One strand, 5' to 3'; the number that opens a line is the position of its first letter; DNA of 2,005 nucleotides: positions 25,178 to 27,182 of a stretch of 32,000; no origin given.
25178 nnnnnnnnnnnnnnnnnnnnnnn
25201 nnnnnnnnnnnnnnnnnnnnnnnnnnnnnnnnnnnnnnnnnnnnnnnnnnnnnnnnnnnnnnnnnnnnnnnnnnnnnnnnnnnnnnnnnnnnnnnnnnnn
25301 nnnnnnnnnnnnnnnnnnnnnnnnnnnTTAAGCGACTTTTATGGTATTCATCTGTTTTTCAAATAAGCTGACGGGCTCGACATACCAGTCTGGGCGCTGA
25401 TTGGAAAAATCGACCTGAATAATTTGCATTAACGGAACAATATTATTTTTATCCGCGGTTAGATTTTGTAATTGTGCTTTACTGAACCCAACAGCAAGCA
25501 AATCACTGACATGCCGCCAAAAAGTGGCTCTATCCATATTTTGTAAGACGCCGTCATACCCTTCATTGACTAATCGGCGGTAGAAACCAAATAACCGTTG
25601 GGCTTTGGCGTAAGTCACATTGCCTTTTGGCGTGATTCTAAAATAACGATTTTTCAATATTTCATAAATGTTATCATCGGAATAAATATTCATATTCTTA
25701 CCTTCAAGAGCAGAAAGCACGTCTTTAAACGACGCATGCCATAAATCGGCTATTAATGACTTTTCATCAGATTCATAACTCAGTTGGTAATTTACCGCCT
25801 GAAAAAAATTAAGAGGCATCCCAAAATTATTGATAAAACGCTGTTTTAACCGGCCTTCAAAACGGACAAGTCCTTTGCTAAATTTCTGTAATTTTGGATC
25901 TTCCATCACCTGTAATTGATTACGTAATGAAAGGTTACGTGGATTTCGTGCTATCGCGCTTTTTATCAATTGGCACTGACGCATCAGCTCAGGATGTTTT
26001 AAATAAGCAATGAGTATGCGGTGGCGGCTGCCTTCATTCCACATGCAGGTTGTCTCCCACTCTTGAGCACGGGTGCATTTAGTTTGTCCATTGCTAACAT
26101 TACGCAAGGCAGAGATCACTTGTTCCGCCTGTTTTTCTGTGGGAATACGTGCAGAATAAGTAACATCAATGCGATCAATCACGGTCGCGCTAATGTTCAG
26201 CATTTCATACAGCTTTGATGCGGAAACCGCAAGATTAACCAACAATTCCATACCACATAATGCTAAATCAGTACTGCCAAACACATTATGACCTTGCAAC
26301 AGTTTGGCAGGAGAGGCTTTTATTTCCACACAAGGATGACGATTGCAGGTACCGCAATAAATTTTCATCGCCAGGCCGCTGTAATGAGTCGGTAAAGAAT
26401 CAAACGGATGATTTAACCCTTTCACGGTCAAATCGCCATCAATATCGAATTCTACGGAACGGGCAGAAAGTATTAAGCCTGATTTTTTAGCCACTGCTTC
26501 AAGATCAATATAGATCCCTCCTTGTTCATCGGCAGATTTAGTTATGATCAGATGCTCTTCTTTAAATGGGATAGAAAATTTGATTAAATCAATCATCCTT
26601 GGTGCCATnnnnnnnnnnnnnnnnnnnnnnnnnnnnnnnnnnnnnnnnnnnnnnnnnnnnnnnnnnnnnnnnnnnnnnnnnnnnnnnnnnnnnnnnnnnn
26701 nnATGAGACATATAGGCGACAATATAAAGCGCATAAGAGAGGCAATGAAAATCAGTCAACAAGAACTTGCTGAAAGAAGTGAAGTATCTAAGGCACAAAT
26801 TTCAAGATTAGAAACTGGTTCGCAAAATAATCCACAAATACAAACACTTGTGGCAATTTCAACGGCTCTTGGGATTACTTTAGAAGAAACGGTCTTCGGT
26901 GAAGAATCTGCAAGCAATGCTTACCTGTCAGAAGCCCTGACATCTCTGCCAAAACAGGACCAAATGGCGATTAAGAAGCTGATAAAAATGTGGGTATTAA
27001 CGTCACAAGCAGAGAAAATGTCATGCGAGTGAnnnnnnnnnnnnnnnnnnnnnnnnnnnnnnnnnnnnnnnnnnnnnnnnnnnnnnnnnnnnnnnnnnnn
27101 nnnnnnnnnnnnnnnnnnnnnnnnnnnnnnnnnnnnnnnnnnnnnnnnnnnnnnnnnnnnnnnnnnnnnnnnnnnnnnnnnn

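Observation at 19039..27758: Complete filamentous prophage inserted at the chromosome dimer resolution site between rnb and tus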

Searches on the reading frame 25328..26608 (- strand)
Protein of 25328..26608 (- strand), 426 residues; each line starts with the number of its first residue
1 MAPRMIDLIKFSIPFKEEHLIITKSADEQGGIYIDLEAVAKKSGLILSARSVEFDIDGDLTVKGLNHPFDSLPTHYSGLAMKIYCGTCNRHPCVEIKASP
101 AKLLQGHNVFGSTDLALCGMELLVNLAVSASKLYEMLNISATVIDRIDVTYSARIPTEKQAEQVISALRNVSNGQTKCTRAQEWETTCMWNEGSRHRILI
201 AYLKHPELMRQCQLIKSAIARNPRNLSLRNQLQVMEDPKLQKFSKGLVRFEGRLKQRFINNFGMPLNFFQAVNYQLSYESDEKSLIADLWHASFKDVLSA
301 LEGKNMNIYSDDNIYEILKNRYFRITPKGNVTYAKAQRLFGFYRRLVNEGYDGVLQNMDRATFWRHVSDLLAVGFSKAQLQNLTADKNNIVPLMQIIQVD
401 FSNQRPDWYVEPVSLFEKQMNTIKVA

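Call 3: search_protein_families(library=pfam, proteins=[window:25328-26608:-], max_evalue=0.01)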
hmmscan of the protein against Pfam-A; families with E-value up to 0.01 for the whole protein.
window:25328-26608:- (426 aa): 2 families
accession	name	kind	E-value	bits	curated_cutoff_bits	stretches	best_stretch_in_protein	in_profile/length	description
PF05144.20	Phage_CRI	-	7.3e-63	212.8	21.7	1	5-273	1-224/232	Replication-associated protein G2P N-terminal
PF05155.20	G2P_X_C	-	5.1e-28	97.9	25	1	325-414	1-87/88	Replication-associated protein G2P C-terminal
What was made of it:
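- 25328..26608 (-): gpII-type rolling-circle replication initiator, 426 aa. Pfam Phage_CRI plus G2P_X_C (call 3).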

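Call 4: search_protein_families(library=phrogs, proteins=[window:25328-26608:-], max_evalue=0.01)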
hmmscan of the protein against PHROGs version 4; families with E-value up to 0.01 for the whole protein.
window:25328-26608:- (426 aa): 5 families
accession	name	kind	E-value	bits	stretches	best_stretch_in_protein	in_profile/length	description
phrog_702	-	DNA, RNA and nucleotide metabolism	1.2e-117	394.4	1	5-420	2-374/382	replication protein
phrog_8855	-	DNA, RNA and nucleotide metabolism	8e-87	292.1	1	182-419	7-241/255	replication protein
phrog_16882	-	unknown function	5.6e-45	154.5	1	5-219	1-216/230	-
phrog_20774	-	unknown function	1.2e-34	121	1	251-415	18-180/285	-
phrog_17464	-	DNA, RNA and nucleotide metabolism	0.0005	21.2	1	355-416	32-92/100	replication protein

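Call 9: search_dna_similar(query=window:25328-26608:-, collection=phages, mode=protein, max_rows=25)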
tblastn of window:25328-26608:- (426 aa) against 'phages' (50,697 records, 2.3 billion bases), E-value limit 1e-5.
Records with a match: 56; places in all: 84; records where one place covers at least 80% of the query: 28.
Best place of each record, by identity: <60% 56.
By first word of the organism name: Enterobacteria 26; Dulem 8; Erwinia 5; Inovirus 5; Pseudomonas 4; Escherichia 3; Salmonella 2; Phage 1; Acinetobacter 1; Aeromonas 1.
By host as written in the record: - 20; Varecia variegata 7; Escherichia coli IJ1862 6; Escherichia coli MG1655 + F912 5; Erwinia amylovora Ea1 4; Escherichia coli 4; Pseudomonas aeruginosa 3; Erwinia amylovora strain Ea1 1; and 6 more.
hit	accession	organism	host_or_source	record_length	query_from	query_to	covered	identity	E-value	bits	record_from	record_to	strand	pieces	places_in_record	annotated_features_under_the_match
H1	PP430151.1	Enterobacteria phage FfViolet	Escherichia coli MG1655 + F912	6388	5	413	96%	54.3%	2e-146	464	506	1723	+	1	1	replication initiation protein | dsDNA binding protein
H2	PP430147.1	Enterobacteria phage FfAmethyst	Escherichia coli MG1655 + F912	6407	5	413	96%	54.3%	2e-146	464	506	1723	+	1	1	replication initiation protein | dsDNA binding protein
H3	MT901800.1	Erwinia phage PEar6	Erwinia amylovora Ea1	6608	5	418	97%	53.6%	6e-147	466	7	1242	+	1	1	replication initiation protein | genomic DNA accumulation protein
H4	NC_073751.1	Erwinia phage PEar6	Erwinia amylovora Ea1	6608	5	418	97%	53.6%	6e-147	466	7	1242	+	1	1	replication initiation protein | genomic DNA accumulation protein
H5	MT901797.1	Erwinia phage PEar1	Erwinia amylovora strain Ea1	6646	5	418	97%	53.6%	6e-147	466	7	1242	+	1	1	replication initiation protein pII | genomic DNA accumulation protein pX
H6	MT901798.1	Erwinia phage PEar2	Erwinia amylovora Ea1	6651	5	418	97%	53.6%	6e-147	466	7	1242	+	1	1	replication initiation protein pII | genomic DNA accumulation protein pX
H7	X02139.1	Salmonella phage IKe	-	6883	5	418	97%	53.6%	6e-147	466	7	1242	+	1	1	unnamed protein product; G II protein | unnamed protein product; G X protein | promoter (x4) | ribosome_binding_site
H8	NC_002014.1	Salmonella phage IKe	Escherichia coli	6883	5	418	97%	53.6%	6e-147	466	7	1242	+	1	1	II: replication initiation protein | X: gene X product | X: promoter (x2) | II: ribosome_binding_site | II: promoter (x2)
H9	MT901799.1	Erwinia phage PEar4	Erwinia amylovora Ea1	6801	5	418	97%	53.6%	7e-147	466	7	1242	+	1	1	replication initiation protein pII | genomic DNA accumulation protein pX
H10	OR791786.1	Escherichia phage Copypasta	Escherichia coli MG1655 F(+)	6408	5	413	96%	54.0%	2e-145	462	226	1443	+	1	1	replication protein | replication associated protein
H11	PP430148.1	Enterobacteria phage FfIris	Escherichia coli MG1655 + F912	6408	5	413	96%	54.0%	2e-145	461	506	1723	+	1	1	replication initiation protein | dsDNA binding protein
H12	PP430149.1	Enterobacteria phage FfLavender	Escherichia coli MG1655 + F912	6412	5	413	96%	53.8%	2e-145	462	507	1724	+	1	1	replication initiation protein | dsDNA binding protein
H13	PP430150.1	Enterobacteria phage FfLilac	Escherichia coli MG1655 + F912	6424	5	413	96%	53.8%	1e-144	459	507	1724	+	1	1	replication initiation protein | dsDNA binding protein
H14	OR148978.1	Inovirus D_HF5_61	Homo sapiens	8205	5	416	97%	50.2%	8e-132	424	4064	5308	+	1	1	replication initiation factor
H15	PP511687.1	Dulem virus 52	Varecia variegata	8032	1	413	97%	48.7%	2e-127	411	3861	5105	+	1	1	replication protein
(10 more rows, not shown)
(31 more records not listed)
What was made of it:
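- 25328..26608 (-): 54% identical to IKe/Ff gpII over 96-97% of its length (call 9).
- On Inoviridae-type filamentous phage (Tubulavirales): 54% identical to IKe gpII (call 9).
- Closest known: Ff. Same: The initiator is 53-54% identical (call 9).
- Gene identities: calls 3, 4, 9.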

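Call 38: find_related_loci(query=window:25328-26608:-, collection=viral_contigs, flank=10000)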
Query window:25328-26608:- (426 aa) in viral_contigs; peptide patterns used: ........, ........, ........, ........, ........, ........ (x = any residue, [..] = any of these).
5 stretches matched a pattern, but none encodes a relative of the query by tblastn (E <= 1e-3).

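Call 40: find_homologous_proteins(query=window:25328-26608:-, max_evalue=1e-20)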
Query window:25328-26608:- (426 aa): 957 proteins with E <= 1e-20 among 5961 candidates; the best 120 are listed.
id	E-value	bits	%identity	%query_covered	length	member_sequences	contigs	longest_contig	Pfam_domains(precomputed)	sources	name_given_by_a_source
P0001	1.2e-283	958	100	99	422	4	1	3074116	PF05144.21,PF05155.21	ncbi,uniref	ncbi:phage/plasmid replication protein, II/X family [Candidatus Fukatsuia endosymbiont of Tuberolach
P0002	1.8e-192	658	67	99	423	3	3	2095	PF05144.21,PF05155.21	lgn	-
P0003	6.6e-186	636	65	98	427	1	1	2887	PF05144.21,PF05155.21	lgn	-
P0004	3.4e-185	634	68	96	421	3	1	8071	PF05144.21,PF05155.21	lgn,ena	-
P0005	8.2e-181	619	65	98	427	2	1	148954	PF05144.21,PF05155.21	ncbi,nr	ncbi:phage/plasmid replication protein, II/X family [Candidatus Symbiopectobacterium endolongispinus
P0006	1.3e-176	606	63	99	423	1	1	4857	PF05144.21,PF05155.21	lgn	-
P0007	2.8e-174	598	61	96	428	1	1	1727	PF05144.21,PF05155.21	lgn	-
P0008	8.2e-167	573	61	97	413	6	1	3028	PF05144.21,PF05155.21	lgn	-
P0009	3.8e-150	518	56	97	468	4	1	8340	PF05144.21,PF05155.21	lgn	-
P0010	1.1e-149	517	55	98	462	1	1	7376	PF05144.21,PF05155.21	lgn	-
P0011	7.4e-149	514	55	98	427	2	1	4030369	PF05144.21,PF05155.21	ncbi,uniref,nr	ncbi:phage/plasmid replication protein, II/X family [Xenorhabdus sp. SF857]|uniref:phage/plasmid rep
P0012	1.2e-146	507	55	97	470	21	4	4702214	PF05144.21,PF05155.21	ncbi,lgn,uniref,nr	ncbi:DNA replication protein [Aeromonas jandaei]|uniref:phage/plasmid replication protein, II/X fami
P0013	1.3e-146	507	55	97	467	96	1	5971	PF05144.21,PF05155.21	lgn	-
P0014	4.7e-146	505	57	96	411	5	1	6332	PF05144.21,PF05155.21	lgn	-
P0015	1.3e-144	500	53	97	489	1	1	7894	PF05144.21,PF05155.21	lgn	-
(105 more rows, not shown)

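Call 41: find_encoding_contigs(protein=P0004, flank=10000, max_places=3)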
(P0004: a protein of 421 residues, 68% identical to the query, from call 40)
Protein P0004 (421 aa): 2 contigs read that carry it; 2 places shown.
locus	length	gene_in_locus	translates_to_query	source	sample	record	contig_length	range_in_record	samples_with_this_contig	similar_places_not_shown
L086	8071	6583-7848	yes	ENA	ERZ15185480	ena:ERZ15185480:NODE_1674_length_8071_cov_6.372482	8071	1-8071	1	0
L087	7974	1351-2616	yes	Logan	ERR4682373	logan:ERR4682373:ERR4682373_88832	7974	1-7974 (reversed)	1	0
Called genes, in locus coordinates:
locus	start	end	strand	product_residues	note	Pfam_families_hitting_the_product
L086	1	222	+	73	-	?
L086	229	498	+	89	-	-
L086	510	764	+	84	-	-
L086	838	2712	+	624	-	-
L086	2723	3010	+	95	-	PF10734:DUF2523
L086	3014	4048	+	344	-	PF05707:Zot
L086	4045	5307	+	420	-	PF00263:Secretin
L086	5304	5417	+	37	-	-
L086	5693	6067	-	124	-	-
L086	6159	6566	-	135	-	-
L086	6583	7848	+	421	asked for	PF05144:Phage_CRI, PF05155:G2P_X_C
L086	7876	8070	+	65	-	?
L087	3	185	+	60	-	?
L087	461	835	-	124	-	-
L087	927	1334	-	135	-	-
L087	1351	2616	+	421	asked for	PF05144:Phage_CRI, PF05155:G2P_X_C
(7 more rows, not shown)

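Call 42: find_encoding_contigs(protein=P0005, flank=10000, max_places=3)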
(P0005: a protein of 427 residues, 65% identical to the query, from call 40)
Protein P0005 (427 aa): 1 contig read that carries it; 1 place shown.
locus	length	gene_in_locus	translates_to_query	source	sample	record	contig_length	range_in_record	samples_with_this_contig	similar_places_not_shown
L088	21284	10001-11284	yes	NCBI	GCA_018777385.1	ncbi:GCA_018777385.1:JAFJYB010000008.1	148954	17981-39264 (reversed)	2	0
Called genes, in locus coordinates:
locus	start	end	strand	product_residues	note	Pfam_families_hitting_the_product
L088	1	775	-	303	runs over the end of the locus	PF04393:DUF535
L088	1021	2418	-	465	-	PF00232:Glyco_hydro_1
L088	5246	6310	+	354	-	PF12796:Ank_2 (faint), PF13637:Ank_4 (faint), PF13606:Ank_3 (faint)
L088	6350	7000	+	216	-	-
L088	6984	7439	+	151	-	-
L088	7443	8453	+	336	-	PF00023:Ank (faint), PF12796:Ank_2, PF13606:Ank_3 (faint), PF13857:Ank_5 (weak), PF12796:Ank_2, PF13637:Ank_4, PF12796:Ank_2, PF13637:Ank_4 (weak), +1 more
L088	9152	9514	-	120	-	-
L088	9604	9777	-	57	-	-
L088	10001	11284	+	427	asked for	PF05144:Phage_CRI, PF05155:G2P_X_C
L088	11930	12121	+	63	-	-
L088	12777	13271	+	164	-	-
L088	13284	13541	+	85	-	-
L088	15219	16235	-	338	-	PF05893:LuxC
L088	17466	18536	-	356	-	PF00501:AMP-binding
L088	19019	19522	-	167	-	PF00753:Lactamase_B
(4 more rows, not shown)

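Call 43: find_encoding_contigs(protein=P0001, flank=10000, max_places=4)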
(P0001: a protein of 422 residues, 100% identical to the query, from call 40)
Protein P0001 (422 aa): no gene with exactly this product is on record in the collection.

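Call 64: search_solved_structures(query=L086:4045-5307:+, max_evalue=0.001, show_alignments=2)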
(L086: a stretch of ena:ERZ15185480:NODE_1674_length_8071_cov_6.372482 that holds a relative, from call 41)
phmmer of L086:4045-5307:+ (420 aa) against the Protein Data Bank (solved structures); distinct sequences matched with E-value up to 0.001: 17.
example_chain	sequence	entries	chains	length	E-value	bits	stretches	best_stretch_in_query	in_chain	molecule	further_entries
9k8v_A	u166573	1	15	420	1e-15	60.8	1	235-399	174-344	General secretion pathway protein D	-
6i1y_A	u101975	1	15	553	1.5e-15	60.2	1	239-377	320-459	General secretion pathway protein GspD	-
5w68_A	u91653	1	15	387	2.3e-15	59.7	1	230-413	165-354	Putative type II secretion protein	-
5wq8_A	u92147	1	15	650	2.4e-15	59.6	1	236-399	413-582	Type II secretion system protein D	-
5zdh_A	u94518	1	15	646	1e-14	57.5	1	230-413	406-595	Type II secretion system protein D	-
5wq9_A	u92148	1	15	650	1.6e-14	56.9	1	236-399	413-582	Type II secretion system protein D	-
6hcg_A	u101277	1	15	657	1.3e-13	53.9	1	240-371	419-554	Type II secretion system protein D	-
7ofh_A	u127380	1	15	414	2.2e-12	49.8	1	163-403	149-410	Virion export protein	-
6i1x_A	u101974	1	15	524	1.2e-11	47.4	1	243-409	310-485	Type II secretion system protein D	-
8jvb_A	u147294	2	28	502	5.7e-10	41.9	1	230-407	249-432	Type II and III secretion system protein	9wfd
5wq7_A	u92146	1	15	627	2.3e-09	39.9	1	245-365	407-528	Putative type II secretion system protein D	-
5wln_G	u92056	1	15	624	3.3e-09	39.4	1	234-409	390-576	Type II secretion system protein D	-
6ve2_A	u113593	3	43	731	1.1e-06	31.1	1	242-370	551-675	Fimbrial assembly protein PilQ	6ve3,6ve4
6w6m_A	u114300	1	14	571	1.4e-06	30.8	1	236-371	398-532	Type IV pilus secretin PilQ family protein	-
9x0w_A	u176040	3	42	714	1.5e-06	30.7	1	242-369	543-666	Fimbrial assembly protein PilQ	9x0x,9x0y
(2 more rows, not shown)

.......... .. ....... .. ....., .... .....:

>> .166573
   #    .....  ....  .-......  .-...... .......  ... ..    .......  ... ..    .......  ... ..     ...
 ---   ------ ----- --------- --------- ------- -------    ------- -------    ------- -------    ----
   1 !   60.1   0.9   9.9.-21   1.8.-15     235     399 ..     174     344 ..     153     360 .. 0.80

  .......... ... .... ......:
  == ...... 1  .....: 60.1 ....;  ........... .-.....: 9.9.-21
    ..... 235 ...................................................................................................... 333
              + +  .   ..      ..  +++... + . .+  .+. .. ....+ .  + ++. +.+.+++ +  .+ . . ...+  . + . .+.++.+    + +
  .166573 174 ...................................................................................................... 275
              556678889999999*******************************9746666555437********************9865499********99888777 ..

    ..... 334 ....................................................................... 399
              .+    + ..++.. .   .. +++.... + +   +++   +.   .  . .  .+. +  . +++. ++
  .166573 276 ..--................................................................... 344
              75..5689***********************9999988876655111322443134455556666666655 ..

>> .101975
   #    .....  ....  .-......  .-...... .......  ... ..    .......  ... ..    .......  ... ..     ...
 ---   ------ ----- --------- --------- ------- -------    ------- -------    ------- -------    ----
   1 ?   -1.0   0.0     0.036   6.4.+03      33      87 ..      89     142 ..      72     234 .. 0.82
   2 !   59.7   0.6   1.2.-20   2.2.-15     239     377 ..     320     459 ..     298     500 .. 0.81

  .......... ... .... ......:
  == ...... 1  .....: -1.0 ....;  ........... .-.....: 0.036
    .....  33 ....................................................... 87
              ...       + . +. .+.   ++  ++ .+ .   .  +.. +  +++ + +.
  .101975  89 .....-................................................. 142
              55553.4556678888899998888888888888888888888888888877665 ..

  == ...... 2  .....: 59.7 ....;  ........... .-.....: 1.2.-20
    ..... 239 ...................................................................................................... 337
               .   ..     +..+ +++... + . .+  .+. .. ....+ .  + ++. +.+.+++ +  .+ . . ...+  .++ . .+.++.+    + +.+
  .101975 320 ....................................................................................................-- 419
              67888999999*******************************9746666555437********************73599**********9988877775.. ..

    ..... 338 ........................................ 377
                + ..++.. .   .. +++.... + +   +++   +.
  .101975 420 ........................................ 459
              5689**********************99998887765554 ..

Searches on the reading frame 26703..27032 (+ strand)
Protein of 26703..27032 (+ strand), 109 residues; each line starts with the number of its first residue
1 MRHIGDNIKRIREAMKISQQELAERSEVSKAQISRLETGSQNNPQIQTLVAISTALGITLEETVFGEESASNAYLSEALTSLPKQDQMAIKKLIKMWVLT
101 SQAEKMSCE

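Call 3: search_protein_families(library=pfam, proteins=[window:26703-27032:+], max_evalue=0.01)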
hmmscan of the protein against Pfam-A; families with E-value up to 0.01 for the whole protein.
window:26703-27032:+ (109 aa): 9 families
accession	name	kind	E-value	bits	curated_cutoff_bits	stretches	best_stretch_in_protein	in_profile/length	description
PF01381.28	HTH_3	-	5e-16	58.9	23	1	8-62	1-54/55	Helix-turn-helix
PF13560.12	HTH_31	-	1.3e-10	41.8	27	1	4-62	2-60/64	Helix-turn-helix domain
PF13443.12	HTH_26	-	6.5e-10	39.6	22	1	7-62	1-56/63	Cro/C1-type HTH DNA-binding domain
PF12844.13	HTH_19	-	5.8e-08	33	30.2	1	5-62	1-57/64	Helix-turn-helix domain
PF07022.19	Phage_CI_repr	-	2.4e-07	31.5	22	1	7-69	2-63/65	Bacteriophage CI repressor helix-turn-helix domain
PF13744.12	HTH_37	-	2.8e-07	30.7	27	1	7-61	22-76/80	Helix-turn-helix domain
PF13413.12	HTH_25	-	0.00073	19.8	24.6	1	9-39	3-33/62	Helix-turn-helix domain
PF22495.2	HTH_92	-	0.0051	16.5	27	1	10-51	2-43/45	RsaL-like HTH domain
PF01047.28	MarR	-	0.0096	16.2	24.6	0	10-36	11-37/59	MarR family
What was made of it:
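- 26703..27032 (+): XRE/cI-type repressor, 109 aa, divergent from the initiator gene. Pfam HTH_3 5e-16 and Phage_CI_repr 2.4e-7 (call 3).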

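Call 4: search_protein_families(library=phrogs, proteins=[window:26703-27032:+], max_evalue=0.01)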
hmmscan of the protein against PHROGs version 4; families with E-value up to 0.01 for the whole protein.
window:26703-27032:+ (109 aa): 44 families (the best 25 are shown)
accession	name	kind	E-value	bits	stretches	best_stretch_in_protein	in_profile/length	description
phrog_8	-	transcription regulation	1.2e-14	55.6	1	3-94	76-157/346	transcriptional regulator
phrog_3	-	transcription regulation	6.9e-14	53.4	1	1-79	86-161/430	transcriptional repressor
phrog_5823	-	transcription regulation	1.2e-13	52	1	2-72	5-74/404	transcriptional regulator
phrog_4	-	transcription regulation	7.7e-13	49.2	1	3-88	132-212/400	transcriptional repressor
phrog_1373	-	transcription regulation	1.7e-11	45.4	1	4-80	64-139/166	transcriptional regulator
phrog_2439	-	transcription regulation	4.3e-10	40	1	2-60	6-63/367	transcriptional regulator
phrog_2339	-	DNA, RNA and nucleotide metabolism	7.2e-09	36.6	1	2-67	24-89/98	HTH DNA binding protein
phrog_35195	-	unknown function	3.1e-08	34.4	1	4-100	3-95/159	-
phrog_7241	-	transcription regulation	6.8e-08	33.6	1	8-62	66-119/122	transcriptional regulator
phrog_2328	-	transcription regulation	9.8e-08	32.8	1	4-61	16-72/128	transcriptional repressor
phrog_32768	-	unknown function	1e-07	32.1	1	3-64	9-70/446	-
phrog_2104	-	unknown function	1.3e-07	32.7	1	7-53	43-90/103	-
phrog_9103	-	transcription regulation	1.9e-07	32.1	1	6-71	11-75/78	transcriptional repressor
phrog_27318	-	unknown function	1.7e-06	28.5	1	3-84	4-84/289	-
phrog_2967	-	transcription regulation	2.1e-06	28.5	1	2-89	9-97/225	transcriptional regulator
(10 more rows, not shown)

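Call 37: search_protein_families(library=padloc, proteins=[window:26703-27032:+], max_evalue=0.001)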
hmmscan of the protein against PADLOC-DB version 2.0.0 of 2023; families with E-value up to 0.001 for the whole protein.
window:26703-27032:+ (109 aa): 18 families
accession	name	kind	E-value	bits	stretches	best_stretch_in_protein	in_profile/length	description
PDLC02926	HTH_VI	-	5e-14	50.3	1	4-80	2-77/92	-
PDLC04142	capH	-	1.5e-12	46.5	1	4-97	7-98/103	capH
PDLC03665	Control_protein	-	3.8e-08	31.5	1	5-62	10-67/77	control protein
PDLC03952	RmrA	-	2.8e-07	27.7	1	5-58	24-76/395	-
PDLC03954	RmrA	-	3.7e-07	27.4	1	5-96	12-104/380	-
PDLC03951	RmrA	-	5.8e-07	26.8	1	6-62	11-69/400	-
PDLC03944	RmrA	-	1.3e-06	25.7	1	5-92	8-97/384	-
PDLC04775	PDC-M69A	-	1.6e-06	26.6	1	3-80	7-80/113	-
PDLC03946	RmrA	-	3.4e-05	20.7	1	8-60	7-58/357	-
PDLC03949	RmrA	-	4.3e-05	20.6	1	10-60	9-58/363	-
PDLC03945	RmrA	-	4.5e-05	20.8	1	4-70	3-66/394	-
PDLC03947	RmrA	-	6.5e-05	19.9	1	4-59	12-66/383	-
PDLC03956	RmrA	-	9.8e-05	19.6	1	5-89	10-94/399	-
PDLC03953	RmrA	-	0.00014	19.2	1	3-60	5-61/373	-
PDLC04762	PDC-M64C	-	0.00019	19.5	1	4-67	28-90/97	-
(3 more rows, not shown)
